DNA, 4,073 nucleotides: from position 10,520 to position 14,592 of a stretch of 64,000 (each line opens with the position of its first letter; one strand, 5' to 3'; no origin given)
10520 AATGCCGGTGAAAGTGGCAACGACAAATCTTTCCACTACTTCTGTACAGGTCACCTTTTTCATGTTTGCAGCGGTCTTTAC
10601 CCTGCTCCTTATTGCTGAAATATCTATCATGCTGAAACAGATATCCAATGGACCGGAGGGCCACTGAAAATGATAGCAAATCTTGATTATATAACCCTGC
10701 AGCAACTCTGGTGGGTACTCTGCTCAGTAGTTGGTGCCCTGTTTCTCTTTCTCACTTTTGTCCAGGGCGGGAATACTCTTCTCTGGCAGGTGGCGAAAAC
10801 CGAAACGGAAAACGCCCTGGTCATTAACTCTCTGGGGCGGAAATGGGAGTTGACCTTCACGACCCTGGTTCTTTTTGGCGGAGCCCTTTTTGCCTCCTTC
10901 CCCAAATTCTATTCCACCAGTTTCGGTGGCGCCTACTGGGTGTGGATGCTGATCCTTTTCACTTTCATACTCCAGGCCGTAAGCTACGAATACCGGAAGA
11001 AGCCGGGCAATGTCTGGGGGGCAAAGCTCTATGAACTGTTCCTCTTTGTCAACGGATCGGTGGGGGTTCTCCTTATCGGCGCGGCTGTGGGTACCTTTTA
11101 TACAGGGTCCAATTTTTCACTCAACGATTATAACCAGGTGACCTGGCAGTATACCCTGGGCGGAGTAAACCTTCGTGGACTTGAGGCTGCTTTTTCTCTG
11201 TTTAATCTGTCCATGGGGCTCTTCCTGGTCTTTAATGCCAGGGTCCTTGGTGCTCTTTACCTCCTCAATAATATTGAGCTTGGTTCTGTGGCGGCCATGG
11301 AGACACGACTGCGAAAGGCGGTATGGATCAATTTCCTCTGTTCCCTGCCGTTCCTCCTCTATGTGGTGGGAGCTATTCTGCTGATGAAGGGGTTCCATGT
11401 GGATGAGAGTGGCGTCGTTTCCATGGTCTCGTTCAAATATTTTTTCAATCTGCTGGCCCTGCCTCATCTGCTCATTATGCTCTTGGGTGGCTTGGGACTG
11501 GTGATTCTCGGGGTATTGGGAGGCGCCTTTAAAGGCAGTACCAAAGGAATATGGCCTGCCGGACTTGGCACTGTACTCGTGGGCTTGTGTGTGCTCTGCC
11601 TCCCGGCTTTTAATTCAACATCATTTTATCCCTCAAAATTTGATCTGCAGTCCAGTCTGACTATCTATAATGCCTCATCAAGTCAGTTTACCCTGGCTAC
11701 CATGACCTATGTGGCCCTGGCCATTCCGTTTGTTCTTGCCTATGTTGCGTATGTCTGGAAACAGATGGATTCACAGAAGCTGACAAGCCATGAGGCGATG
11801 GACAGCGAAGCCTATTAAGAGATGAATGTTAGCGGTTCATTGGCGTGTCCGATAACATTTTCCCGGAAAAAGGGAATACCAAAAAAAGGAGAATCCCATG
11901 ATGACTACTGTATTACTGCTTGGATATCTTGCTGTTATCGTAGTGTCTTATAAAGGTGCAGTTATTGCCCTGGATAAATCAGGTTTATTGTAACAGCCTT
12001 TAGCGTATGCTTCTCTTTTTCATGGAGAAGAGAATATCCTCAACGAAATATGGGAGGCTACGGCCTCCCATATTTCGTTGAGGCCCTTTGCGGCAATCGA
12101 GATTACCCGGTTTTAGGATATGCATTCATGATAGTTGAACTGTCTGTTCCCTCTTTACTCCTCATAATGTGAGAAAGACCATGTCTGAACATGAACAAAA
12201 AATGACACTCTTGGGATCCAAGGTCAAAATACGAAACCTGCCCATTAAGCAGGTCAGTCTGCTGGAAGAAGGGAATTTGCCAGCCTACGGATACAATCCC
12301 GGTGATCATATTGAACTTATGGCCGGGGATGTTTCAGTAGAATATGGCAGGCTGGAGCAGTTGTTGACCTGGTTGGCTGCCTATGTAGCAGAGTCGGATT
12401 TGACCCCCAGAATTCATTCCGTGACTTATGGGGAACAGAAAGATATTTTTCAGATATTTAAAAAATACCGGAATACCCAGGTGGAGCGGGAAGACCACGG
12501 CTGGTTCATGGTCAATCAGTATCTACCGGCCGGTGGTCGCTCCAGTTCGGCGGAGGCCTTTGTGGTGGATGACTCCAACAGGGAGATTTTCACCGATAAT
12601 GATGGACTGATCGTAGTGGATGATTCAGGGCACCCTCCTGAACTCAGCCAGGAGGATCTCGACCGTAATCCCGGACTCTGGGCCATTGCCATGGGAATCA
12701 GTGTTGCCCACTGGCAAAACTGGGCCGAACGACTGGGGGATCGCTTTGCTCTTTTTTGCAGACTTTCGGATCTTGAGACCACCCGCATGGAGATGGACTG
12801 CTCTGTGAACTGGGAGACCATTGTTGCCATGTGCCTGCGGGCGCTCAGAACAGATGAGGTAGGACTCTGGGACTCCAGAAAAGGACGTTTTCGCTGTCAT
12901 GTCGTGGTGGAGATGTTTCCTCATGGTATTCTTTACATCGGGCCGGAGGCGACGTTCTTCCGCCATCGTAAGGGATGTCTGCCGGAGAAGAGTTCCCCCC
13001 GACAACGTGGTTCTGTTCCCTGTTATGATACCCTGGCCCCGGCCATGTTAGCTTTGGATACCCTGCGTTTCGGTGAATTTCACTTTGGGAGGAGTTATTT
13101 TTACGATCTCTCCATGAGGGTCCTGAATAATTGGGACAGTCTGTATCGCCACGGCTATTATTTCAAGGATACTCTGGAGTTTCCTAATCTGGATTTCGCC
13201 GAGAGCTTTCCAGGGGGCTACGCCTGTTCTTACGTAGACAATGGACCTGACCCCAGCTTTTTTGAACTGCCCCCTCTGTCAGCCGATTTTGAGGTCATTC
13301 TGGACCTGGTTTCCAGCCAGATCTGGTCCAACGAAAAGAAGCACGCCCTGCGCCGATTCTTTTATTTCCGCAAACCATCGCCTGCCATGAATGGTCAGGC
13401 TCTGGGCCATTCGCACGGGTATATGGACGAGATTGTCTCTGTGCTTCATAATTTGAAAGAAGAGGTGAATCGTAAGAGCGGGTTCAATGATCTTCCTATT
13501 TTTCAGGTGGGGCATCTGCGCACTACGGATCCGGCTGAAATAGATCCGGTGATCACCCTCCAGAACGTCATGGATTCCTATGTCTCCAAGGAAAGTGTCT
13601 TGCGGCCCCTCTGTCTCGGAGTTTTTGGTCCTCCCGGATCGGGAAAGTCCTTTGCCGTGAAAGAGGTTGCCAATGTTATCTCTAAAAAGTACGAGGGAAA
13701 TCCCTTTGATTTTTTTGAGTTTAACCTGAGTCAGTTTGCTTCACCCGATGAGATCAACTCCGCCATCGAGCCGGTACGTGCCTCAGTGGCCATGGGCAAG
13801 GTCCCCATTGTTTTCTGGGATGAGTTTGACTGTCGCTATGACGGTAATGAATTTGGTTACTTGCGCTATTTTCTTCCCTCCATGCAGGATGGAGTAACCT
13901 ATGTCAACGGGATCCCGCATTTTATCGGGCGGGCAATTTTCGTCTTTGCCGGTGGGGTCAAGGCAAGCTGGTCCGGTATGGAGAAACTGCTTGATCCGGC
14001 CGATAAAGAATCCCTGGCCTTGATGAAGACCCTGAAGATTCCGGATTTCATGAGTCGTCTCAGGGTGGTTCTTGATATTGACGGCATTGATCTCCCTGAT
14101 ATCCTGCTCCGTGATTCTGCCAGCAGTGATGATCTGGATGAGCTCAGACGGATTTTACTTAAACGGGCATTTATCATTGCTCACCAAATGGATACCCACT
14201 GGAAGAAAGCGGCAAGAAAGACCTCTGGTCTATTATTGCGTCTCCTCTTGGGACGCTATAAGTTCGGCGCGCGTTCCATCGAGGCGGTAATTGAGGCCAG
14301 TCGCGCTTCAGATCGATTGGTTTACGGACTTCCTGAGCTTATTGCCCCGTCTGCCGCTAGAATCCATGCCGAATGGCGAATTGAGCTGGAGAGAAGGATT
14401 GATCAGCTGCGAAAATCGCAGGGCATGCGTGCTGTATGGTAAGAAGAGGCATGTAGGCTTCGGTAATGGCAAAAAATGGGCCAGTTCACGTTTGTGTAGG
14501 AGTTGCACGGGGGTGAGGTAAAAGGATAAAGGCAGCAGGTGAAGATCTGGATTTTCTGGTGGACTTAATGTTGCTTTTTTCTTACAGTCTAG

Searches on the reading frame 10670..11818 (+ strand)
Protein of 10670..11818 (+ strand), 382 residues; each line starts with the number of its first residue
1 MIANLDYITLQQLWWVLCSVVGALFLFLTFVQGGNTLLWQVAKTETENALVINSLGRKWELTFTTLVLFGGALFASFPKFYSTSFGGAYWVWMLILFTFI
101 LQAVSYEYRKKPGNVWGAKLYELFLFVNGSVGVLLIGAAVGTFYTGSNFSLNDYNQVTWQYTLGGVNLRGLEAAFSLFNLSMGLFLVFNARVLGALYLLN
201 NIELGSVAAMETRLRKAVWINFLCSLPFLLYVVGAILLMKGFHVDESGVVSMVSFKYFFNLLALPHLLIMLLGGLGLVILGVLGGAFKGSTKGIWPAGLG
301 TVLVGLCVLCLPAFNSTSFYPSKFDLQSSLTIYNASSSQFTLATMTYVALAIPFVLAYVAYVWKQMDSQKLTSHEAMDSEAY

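Call 3: search_protein_families(library=pfam, proteins=[window:10670-11818:+], max_evalue=1)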
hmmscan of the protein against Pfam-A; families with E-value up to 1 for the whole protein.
window:10670-11818:+ (382 aa): 1 family
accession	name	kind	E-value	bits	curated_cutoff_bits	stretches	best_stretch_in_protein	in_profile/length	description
PF02322.20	Cyt_bd_oxida_II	-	1.6e-63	215.4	35.6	1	10-365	1-301/302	Cytochrome bd terminal oxidase subunit II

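Call 4: search_protein_families(library=ncbifam, proteins=[window:10670-11818:+], max_evalue=1)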
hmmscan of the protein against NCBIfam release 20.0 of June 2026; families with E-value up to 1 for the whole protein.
window:10670-11818:+ (382 aa): 3 families
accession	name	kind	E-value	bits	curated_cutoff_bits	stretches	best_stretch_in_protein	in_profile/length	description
TIGR00203.1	cydB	equivalog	3.4e-29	102.2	117.3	1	5-367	2-362/378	cytochrome d ubiquinol oxidase subunit II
NF011602.0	PRK15028.1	equivalog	3.1e-25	89.4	681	1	5-367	2-362/378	cytochrome d ubiquinol oxidase subunit II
NF011579.0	PRK15003.1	equivalog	2.6e-23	82.9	718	1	5-368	2-364/379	cytochrome d ubiquinol oxidase subunit II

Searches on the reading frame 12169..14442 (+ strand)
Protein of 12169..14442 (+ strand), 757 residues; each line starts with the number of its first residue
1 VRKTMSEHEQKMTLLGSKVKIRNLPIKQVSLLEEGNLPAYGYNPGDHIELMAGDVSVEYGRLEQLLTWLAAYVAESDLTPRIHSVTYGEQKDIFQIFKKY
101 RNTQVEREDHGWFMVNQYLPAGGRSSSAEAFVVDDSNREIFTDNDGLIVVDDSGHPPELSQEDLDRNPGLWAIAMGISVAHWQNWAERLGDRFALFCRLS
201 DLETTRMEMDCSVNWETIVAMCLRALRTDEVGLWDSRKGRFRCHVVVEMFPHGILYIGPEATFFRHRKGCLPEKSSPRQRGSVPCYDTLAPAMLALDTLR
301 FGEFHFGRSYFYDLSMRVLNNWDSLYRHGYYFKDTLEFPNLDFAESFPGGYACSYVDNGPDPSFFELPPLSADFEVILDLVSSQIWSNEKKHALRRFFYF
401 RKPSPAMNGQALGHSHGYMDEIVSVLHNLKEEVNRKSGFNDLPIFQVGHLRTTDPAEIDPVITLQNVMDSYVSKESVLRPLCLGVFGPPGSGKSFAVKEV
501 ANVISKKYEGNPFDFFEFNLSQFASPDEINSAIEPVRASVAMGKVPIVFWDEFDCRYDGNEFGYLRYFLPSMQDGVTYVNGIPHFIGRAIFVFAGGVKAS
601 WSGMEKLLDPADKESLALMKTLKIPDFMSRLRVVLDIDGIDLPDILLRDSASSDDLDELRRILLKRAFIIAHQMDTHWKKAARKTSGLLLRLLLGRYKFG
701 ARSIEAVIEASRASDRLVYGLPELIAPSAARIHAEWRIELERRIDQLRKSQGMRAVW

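Call 35: search_protein_families(library=pfam, proteins=[window:12169-14442:+], max_evalue=0.01)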
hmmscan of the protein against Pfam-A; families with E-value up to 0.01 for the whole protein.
window:12169-14442:+ (757 aa): 2 families
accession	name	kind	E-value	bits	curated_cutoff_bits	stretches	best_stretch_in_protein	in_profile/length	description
PF00004.35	AAA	-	3e-06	28.1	21.2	1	485-555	3-68/131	ATPase family associated with various cellular activities (AAA)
PF20030.5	bpMoxR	-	0.0034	16.9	27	1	485-534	36-78/205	MoxR domain in the MoxR-vWA-beta-propeller ternary systems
